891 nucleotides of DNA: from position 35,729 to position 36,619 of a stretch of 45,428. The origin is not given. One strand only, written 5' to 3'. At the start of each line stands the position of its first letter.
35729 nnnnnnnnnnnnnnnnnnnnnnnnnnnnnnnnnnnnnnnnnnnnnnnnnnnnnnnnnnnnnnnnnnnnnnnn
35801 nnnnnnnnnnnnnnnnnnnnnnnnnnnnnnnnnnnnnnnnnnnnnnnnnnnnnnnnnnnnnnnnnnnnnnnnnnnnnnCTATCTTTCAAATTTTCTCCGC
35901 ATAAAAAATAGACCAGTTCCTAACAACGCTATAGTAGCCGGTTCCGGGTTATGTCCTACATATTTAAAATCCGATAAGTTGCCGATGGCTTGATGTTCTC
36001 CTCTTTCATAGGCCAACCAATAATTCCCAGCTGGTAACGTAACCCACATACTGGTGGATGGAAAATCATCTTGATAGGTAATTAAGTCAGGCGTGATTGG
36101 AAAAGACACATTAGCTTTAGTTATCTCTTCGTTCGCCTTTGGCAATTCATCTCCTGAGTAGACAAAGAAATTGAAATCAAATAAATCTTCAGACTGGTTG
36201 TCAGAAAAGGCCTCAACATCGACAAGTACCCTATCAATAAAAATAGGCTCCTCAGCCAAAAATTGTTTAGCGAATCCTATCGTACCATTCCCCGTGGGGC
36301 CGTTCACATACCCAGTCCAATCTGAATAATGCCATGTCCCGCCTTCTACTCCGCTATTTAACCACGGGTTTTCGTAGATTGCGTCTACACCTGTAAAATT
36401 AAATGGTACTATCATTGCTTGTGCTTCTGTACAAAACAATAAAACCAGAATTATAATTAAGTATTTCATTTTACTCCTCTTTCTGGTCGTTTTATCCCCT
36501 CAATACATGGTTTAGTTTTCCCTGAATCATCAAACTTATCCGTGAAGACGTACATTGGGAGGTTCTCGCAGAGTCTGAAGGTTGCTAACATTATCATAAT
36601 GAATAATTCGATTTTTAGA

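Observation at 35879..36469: Phage-encoded PEP-CTERM (exosortase-dependent) secreted protein at the head of the glycan island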

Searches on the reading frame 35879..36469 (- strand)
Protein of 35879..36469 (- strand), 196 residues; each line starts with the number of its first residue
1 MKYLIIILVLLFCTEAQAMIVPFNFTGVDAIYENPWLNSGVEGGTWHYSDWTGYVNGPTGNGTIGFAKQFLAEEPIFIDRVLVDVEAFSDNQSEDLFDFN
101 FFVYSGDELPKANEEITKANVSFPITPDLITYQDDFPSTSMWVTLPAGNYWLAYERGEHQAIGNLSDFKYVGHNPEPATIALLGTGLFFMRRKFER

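Call 3: search_protein_families(library=ncbifam, proteins=[window:35879-36469:-], max_evalue=10)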
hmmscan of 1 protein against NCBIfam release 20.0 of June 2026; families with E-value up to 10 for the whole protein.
window:35879-36469:- (196 aa): 6 families
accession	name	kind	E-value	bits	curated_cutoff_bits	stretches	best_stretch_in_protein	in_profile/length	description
NF041538.1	PEP_EDSA_1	subfamily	0.0022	17.7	100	1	120-190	234-300/307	EDSAP-1 family PEP-CTERM protein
NF038125.1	PEP_CTERM_THxN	subfamily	0.0024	17.5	85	1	175-189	224-238/246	THxN family PEP-CTERM protein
TIGR02595.1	PEP_CTERM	domain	0.0032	18.2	16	1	175-193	2-21/24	PEP-CTERM sorting domain-containing protein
NF033554.9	floc_PepA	equivalog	0.034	13.9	80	1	91-188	168-251/261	flocculation-associated PEP-CTERM protein PepA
NF038120.1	PEP_CTERM_QFxxD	subfamily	0.067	13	80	1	161-192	184-211/215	NF038120 family PEP-CTERM protein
NF038129.1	PEP_NF038129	equivalog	0.11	12.3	65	1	171-190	168-187/194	NF038129 family PEP-CTERM protein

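Call 4: search_protein_families(library=pfam, proteins=[window:35879-36469:-], max_evalue=10)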
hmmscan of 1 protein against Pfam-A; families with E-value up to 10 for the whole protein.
window:35879-36469:- (196 aa): 1 family
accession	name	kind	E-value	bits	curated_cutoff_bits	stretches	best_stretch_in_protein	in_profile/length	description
PF07589.16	PEP-CTERM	-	0.00053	20.4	20.7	1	175-193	3-24/24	PEP-CTERM motif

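Call 8: search_protein_families(library=phrogs, proteins=[window:35879-36469:-], max_evalue=0.001)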
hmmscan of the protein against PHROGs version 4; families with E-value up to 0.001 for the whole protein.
window:35879-36469:- (196 aa): 0 families

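Call 9: find_homologous_proteins(query=window:35879-36469:-, max_evalue=0.001)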
Query window:35879-36469:- (196 aa): 1 proteins with E <= 0.001 among 65 candidates.
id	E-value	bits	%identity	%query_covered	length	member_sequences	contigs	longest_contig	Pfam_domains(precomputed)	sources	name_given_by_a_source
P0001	7.4e-132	455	100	100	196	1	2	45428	-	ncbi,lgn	-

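Call 10: search_dna_similar(query=window:35879-36469:-, collection=phages, mode=protein, max_evalue=0.01)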
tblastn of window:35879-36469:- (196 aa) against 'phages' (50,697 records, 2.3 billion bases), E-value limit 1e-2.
No match.

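Call 13: find_encoding_contigs(protein=P0001, flank=10000)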
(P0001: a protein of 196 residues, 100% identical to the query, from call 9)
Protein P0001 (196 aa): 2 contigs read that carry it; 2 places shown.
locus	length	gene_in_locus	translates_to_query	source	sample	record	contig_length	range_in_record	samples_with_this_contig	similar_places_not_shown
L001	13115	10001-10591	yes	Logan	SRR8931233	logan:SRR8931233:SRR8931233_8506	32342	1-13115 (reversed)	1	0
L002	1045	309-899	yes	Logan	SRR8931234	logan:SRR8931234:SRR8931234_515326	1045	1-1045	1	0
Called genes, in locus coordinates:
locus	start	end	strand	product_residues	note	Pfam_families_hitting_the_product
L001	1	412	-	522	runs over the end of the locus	-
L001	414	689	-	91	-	-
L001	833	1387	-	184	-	PF03592:Terminase_2 (weak)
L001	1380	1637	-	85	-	-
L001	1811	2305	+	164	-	-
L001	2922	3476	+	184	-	-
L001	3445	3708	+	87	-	-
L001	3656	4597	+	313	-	PF03796:DnaB_C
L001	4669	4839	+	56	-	-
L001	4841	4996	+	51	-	-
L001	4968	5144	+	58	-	-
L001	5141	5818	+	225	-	-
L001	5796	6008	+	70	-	-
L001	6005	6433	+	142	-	-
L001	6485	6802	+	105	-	-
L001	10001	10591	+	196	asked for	-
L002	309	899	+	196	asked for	-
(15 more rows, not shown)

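Call 21: search_protein_representatives(protein=window:35879-36469:-)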
Query: 196 residues. Proteins with E-value up to 0.001 (for the whole library): 39; up to 1e-10: 6; up to 1e-30: 1. The best 39 are listed.
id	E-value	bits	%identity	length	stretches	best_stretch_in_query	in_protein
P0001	2.3e-132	455.0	100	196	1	1-196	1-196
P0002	5.0e-22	94.7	39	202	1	4-193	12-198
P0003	6.0e-20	87.9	39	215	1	1-194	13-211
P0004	4.8e-15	71.9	35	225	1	4-196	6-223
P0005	1.9e-11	60.2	34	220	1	14-188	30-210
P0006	8.5e-11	58.0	31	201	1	2-190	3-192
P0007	3.4e-10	56.1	33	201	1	3-191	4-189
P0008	4.7e-09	52.3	33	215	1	4-189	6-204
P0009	7.5e-09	51.7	31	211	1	12-188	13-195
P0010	2.2e-08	50.1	37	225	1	7-188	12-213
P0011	2.5e-08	50.0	34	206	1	1-187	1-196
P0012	1.4e-07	47.5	35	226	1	1-189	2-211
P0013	1.7e-07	47.3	36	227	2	142-188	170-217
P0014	3.0e-07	46.4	33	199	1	4-194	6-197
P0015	4.0e-07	46.0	37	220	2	4-107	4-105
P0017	8.1e-07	45.0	32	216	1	2-188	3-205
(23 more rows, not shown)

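Call 24: search_protein_families(library=ncbifam, alignment_id=A1, max_evalue=0.01)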
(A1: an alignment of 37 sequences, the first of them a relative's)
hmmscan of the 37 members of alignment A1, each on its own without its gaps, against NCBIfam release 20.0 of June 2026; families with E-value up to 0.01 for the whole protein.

A. member 1, P0001 (196 aa): 3 families
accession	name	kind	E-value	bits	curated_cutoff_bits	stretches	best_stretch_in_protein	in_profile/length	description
NF041538.1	PEP_EDSA_1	subfamily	0.0022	17.7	100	1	120-190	234-300/307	EDSAP-1 family PEP-CTERM protein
NF038125.1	PEP_CTERM_THxN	subfamily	0.0024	17.5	85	0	175-189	224-238/246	THxN family PEP-CTERM protein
TIGR02595.1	PEP_CTERM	domain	0.0032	18.2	16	1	175-193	2-21/24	PEP-CTERM sorting domain-containing protein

B. families by the number of members that match (of 37 scanned): 15 families
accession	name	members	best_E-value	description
TIGR02595.1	PEP_CTERM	27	4.3e-07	PEP-CTERM sorting domain-containing protein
NF038125.1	PEP_CTERM_THxN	21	3.6e-07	THxN family PEP-CTERM protein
NF041538.1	PEP_EDSA_1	21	1.9e-06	EDSAP-1 family PEP-CTERM protein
NF033554.9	floc_PepA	20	3.4e-08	flocculation-associated PEP-CTERM protein PepA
NF038129.1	PEP_NF038129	17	5.8e-06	NF038129 family PEP-CTERM protein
NF038120.1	PEP_CTERM_QFxxD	13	2.2e-07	NF038120 family PEP-CTERM protein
NF041927.1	Xrt_dep_XDP1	11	0.00044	exosortase-dependent surface protein XDP1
NF038126.1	PEP_CTERM_FxDxF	8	1.6e-08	FxDxF family PEP-CTERM protein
NF035944.1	PEPxxWA-CTERM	5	0.00064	PEPxxWA-CTERM sorting domain-containing protein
NF038118.1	PEP_CTERM_CCXG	4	0.0011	CCXG family PEP-CTERM protein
NF033947.0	PEP-cistern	3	0.00024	cistern family PEP-CTERM protein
NF038119.1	PEP_CTERM_MHFG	2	0.0026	MHFG family PEP-CTERM protein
TIGR03901.2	MYXO-CTERM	1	0.0022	MYXO-CTERM sorting domain-containing protein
NF038127.1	FDP_fam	1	0.0023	DVUA0089 family protein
NF038124.1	PEP_CTERM_TLD_A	1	0.0074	PEP_CTERM-anchored TLD domain-containing protein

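Call 27: find_encoding_contigs(protein=P0002, flank=10000, max_places=4)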
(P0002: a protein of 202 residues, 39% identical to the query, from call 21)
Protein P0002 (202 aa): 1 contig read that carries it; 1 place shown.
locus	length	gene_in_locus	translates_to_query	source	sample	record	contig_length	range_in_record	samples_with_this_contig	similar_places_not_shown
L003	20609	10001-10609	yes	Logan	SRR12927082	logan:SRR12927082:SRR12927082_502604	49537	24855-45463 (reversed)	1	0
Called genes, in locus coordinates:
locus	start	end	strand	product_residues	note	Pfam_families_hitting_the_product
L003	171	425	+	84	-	-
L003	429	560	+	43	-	-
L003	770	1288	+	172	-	-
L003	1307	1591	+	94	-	-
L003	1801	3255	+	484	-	PF08706:D5_N, PF19263:DUF5906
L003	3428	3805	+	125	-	-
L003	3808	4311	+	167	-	-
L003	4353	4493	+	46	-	-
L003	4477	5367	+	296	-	PF13479:AAA_24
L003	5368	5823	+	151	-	-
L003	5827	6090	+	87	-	-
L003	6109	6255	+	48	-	-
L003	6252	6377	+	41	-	-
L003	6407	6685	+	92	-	-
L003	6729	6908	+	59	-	-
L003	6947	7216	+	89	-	-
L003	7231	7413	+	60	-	-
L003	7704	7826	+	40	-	-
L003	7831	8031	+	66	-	-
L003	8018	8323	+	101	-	-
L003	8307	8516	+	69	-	-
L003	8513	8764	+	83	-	-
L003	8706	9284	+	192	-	-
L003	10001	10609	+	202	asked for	-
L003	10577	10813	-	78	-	-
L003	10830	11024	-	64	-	PF01381:HTH_3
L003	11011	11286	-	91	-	-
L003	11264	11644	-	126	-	-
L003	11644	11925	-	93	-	-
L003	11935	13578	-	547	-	PF00118:Cpn60_TCP1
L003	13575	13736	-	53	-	-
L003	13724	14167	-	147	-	-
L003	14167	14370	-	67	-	-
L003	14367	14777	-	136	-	-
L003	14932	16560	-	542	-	-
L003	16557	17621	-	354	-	-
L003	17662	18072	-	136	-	-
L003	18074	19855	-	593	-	-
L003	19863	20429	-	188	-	-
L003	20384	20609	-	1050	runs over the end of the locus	PF13385:Laminin_G_3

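Call 28: find_encoding_contigs(protein=P0003, flank=10000, max_places=4)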
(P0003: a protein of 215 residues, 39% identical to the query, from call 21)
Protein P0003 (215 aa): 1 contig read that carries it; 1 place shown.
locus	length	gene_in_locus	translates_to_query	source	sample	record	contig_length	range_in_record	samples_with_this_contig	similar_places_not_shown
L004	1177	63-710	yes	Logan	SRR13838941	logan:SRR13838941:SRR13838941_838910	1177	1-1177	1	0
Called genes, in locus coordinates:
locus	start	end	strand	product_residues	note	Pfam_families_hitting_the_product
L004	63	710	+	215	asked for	-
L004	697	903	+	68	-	-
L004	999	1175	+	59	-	?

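Call 30: find_encoding_contigs(protein=P0004, flank=10000, max_places=3)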
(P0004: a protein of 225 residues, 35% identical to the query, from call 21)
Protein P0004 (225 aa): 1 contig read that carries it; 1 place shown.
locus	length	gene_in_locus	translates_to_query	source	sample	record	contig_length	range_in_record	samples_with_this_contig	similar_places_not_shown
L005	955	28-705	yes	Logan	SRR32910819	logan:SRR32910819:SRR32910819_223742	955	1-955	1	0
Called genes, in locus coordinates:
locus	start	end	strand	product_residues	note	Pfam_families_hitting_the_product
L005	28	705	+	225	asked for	PF07589:PEP_exosort_dom (weak)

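Call 31: find_encoding_contigs(protein=P0005, flank=10000, max_places=3)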
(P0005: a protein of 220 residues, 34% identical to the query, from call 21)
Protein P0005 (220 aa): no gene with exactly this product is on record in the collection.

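Call 32: find_encoding_contigs(protein=P0006, flank=10000, max_places=3)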
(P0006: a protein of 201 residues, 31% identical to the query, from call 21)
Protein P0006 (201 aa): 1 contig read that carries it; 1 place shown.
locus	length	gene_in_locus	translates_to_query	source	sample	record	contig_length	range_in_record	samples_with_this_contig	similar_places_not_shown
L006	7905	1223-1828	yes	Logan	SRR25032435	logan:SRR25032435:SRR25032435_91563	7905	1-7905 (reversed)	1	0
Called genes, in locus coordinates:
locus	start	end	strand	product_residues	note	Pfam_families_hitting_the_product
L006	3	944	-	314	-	?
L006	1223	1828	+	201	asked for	PF07589:PEP_exosort_dom (weak)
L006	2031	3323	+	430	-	PF01071:GARS_A, PF02843:GARS_C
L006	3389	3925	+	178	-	PF01814:Hemerythrin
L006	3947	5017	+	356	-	PF00389:2-Hacid_dh, PF02826:2-Hacid_dh_C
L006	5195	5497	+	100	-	PF00376:MerR (weak), PF13411:MerR_1 (weak)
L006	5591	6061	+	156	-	PF00011:HSP20, PF17886:ArsA_HSP20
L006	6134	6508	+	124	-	PF00011:HSP20, PF17886:ArsA_HSP20 (weak)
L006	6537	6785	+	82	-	-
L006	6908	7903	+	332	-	?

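Call 34: find_related_loci(query=A2, collection=viral_contigs, flank=10000)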
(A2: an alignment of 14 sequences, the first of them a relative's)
Query A2 (196 aa) in viral_contigs; peptide patterns used: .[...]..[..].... (x = any residue, [..] = any of these).
80 stretches matched a pattern; 1 encode a relative of the query (tblastn E <= 1e-3); 1 distinct loci.
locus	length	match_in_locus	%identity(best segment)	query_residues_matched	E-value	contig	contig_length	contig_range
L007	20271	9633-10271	27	1-196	3e-10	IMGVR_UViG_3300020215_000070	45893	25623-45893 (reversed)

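Call 35: find_related_loci(query=A2, collection=genome_contigs, flank=10000)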
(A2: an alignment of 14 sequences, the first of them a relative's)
Query A2 (196 aa) in genome_contigs; peptide patterns used: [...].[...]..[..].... (x = any residue, [..] = any of these).
10 stretches matched a pattern; 1 encode a relative of the query (tblastn E <= 1e-3); 1 distinct loci.
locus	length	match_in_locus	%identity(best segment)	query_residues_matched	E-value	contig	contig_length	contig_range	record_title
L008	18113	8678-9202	25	1-156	1e-10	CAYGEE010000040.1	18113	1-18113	MAG TPA_asm: uncultured Planctomycetales bacterium isolate ERP113451_co3_410 genome assembly, contig: NODE_2281_length_1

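Call 38: search_protein_families(library=pfam, proteins=[L008:120-1079:+, L008:2528-4015:+, L008:4729-6165:+, L008:6162-7754:+, L008:8678-9304:+, L008:9316-10509:+, L008:10634-12571:+, L008:13402-14841:-, L008:16092-17318:+, L008:4098-4736:+], max_evalue=0.001)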
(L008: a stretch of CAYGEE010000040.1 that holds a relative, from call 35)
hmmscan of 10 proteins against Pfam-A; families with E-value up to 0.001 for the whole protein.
L008:120-1079:+ (319 aa): 2 families
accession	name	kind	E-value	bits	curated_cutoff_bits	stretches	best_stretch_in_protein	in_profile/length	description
PF01568.27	Molydop_binding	-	8.3e-30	103.5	26.8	1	201-306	1-108/110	Molydopterin dinucleotide binding domain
PF00384.28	Molybdopterin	-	7.6e-25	88.1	24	1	5-107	249-352/353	Molybdopterin oxidoreductase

L008:2528-4015:+ (495 aa): 2 families
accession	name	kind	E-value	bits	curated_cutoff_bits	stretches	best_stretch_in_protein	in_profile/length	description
PF07690.21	MFS_1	-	4.3e-41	141.4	33.4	2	19-305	5-291/347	Major Facilitator Superfamily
PF01306.25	LacY_symp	-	0.0005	19.4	24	1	212-298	3-91/413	LacY proton/sugar symporter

L008:4729-6165:+ (478 aa): 4 families
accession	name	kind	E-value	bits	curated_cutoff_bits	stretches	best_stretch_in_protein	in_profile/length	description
PF02335.20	Cytochrom_C552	-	1.9e-177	591.1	24.1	1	59-474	1-427/438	Cytochrome c552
PF14522.11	Cytochrome_C7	-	6.8e-08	32.7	24.8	1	284-335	5-54/67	Cytochrome c7 and related cytochrome c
PF22113.1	Mtrc-MtrF_II-IV_dom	-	1.6e-06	28.2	30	1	212-335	20-133/176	Outer membrane cytochrome MtrC/MtrF-like, domains II/IV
PF14537.11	Cytochrom_c3_2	-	0.00047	21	25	0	286-339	1-43/79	Cytochrome c3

L008:6162-7754:+ (530 aa): 1 family
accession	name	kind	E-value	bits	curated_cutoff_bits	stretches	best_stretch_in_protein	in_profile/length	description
PF07690.21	MFS_1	-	1.8e-10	40.7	33.4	2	270-487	134-347/347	Major Facilitator Superfamily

L008:8678-9304:+ (208 aa): 0 families

L008:9316-10509:+ (397 aa): 0 families

L008:10634-12571:+ (645 aa): 20 families
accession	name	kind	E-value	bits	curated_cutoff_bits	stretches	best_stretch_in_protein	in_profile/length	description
PF00005.33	ABC_tran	-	1.8e-47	161.8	25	2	32-197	2-137/137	ABC transporter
PF13304.12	AAA_21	-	5.9e-19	69.7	27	1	128-224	200-299/304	AAA domain, putative AbiEii toxin, Type IV TA system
PF16326.10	ABC_tran_CTD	-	2.3e-16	60.2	32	1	572-640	1-68/69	ABC transporter C-terminal domain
PF02463.25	SMC_N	-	2.1e-10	40.9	40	1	347-517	10-207/220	RecF/RecN/SMC N terminal domain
PF12848.13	ABC_tran_Xtn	-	9.6e-10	38.9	25.9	1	236-312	1-79/85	ABC transporter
PF13191.12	AAA_16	-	1.2e-09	39.3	32.6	1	362-497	29-158/167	AAA ATPase domain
PF13555.12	AAA_29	-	1.1e-06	28.7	27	0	352-374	17-39/61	P-loop containing region of AAA domain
PF13175.12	AAA_15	-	5.8e-06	26.6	32.1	1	359-631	25-171/374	AAA ATPase domain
PF05729.18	NACHT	-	1.6e-05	25.2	26.7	0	43-65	2-24/167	NACHT domain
PF02367.23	TsaE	-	2.4e-05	24.7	26.6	0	33-68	13-48/128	Threonylcarbamoyl adenosine biosynthesis protein TsaE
PF13604.12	AAA_30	-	3e-05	24.3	27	0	45-70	22-46/191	AAA domain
PF00006.31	ATP-synt_ab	-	4.8e-05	23.5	29.5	0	352-380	9-37/213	ATP synthase alpha/beta family, nucleotide-binding domain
PF19993.5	DO-GTPase2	-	6.1e-05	23.2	27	0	360-381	3-24/226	Double-GTPase 2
PF13481.12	AAA_25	-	6.7e-05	23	27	0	38-97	30-93/195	AAA domain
PF20720.3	nSTAND3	-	0.00013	22.2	27.2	0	362-412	22-68/155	Novel STAND NTPase 3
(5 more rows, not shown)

L008:13402-14841:- (479 aa): 2 families
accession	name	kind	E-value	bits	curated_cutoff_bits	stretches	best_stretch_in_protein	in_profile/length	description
PF07690.21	MFS_1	-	1.6e-25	90.2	33.4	2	86-340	4-256/347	Major Facilitator Superfamily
PF05977.19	MFS_3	-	2.2e-23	83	27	1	99-461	31-393/524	Transmembrane secretion effector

L008:16092-17318:+ (408 aa): 3 families
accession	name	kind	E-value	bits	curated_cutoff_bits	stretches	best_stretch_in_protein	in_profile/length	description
PF00270.35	DEAD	-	1.9e-52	177.8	26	1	30-191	1-163/167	DEAD/DEAH box helicase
PF00271.37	Helicase_C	-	8.8e-31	106.9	23.5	1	233-337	5-110/110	Helicase conserved C-terminal domain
PF04851.21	ResIII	-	1.8e-11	44.7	22.5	1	45-188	25-162/164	Type III restriction enzyme, res subunit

L008:4098-4736:+ (212 aa): 6 families
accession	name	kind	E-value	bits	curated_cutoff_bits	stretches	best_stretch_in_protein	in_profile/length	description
PF03264.19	Cytochrom_NNT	-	1.2e-12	48.4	24.1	1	20-167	9-171/174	NapC/NirT cytochrome c family, N-terminal region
PF09699.15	Paired_CXXCH_1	-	3.2e-06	27.2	20.6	0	70-89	4-22/41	Doubled CXXCH motif (Paired_CXXCH_1)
PF22113.1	Mtrc-MtrF_II-IV_dom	-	5.2e-06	26.5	30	1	50-164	7-131/176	Outer membrane cytochrome MtrC/MtrF-like, domains II/IV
PF14522.11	Cytochrome_C7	-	0.00011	22.4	24.8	0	119-165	8-53/67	Cytochrome c7 and related cytochrome c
PF22678.1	Cytochrom_c_NrfB-like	-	0.0004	21.2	27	0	37-84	21-69/89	Cytochrome c-type protein NrfB-like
PF13442.11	Cytochrome_CBB3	-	0.00098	19.9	27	0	117-132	4-19/68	Cytochrome C oxidase, cbb3-type, subunit III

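Call 42: search_protein_families(library=phrogs, proteins=[L007:5053-6015:-, L007:6012-7226:-, L007:7396-7950:-, L007:7947-8600:-, L007:8867-9274:-, L007:10251-10760:-, L007:11824-12444:-, L007:12504-14399:-, L007:14372-16348:-, L007:16296-19565:-], max_evalue=0.001)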
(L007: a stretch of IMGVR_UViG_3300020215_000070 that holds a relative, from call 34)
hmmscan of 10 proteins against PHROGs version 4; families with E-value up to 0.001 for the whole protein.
L007:5053-6015:- (320 aa): 3 families
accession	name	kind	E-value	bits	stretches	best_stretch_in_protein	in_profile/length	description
phrog_1990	-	DNA, RNA and nucleotide metabolism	7.7e-24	85.6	1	27-230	30-235/290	Cas4-domain exonuclease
phrog_1706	-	DNA, RNA and nucleotide metabolism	1.6e-18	68.2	1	34-232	49-245/293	CRISPR/Cas system associated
phrog_434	-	DNA, RNA and nucleotide metabolism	2.1e-08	34.7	1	69-273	106-299/372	RecE-like recombination exonuclease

L007:6012-7226:- (404 aa): 0 families

L007:7396-7950:- (184 aa): 1 family
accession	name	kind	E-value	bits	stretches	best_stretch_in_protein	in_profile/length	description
phrog_2164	-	unknown function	1.8e-13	51.6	1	18-113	36-132/135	-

L007:7947-8600:- (217 aa): 0 families

L007:8867-9274:- (135 aa): 0 families

L007:10251-10760:- (169 aa): 0 families

L007:11824-12444:- (206 aa): 0 families

L007:12504-14399:- (631 aa): 0 families

L007:14372-16348:- (658 aa): 0 families

L007:16296-19565:- (1089 aa): 2 families
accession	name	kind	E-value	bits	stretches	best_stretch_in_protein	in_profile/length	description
phrog_9942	-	tail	1.5e-16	60.6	2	770-881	565-677/1178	tail fiber protein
phrog_18345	-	tail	8.3e-10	38.6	1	470-785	285-551/956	tail fiber protein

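Call 46: predict_structure(alignment_id=A1)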
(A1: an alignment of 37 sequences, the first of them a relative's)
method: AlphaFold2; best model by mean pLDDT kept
length: 196 residues; sequences in the alignment: 37
mean_pLDDT: 89.4   pTM: 0.83
mean pLDDT of the five models: 89.4, 89.1, 88.8, 87.6, 86.9
residues with pLDDT >= 90: 119; 70-90: 66; 50-70: 11; < 50: 0
segments of 3 or more residues with pLDDT < 50: none
pLDDT, mean of each block of 10 residues (from residue 1): 82 81 97 81 88 78 91 97 95 91 97 97 93 97 97 93 96 76 81 74
secondary structure, 60 per line:
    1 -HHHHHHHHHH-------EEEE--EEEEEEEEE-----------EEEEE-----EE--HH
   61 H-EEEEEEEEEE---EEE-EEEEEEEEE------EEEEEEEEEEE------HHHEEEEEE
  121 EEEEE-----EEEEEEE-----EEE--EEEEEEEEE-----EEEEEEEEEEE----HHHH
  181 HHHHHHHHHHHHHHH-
elements in order: H2-11 E19-22 E25-33 E45-49 E63-72 E76-78 E80-88 E95-105 E115-125 E131-137 E143-145 E148-156 E162-172 H177-195
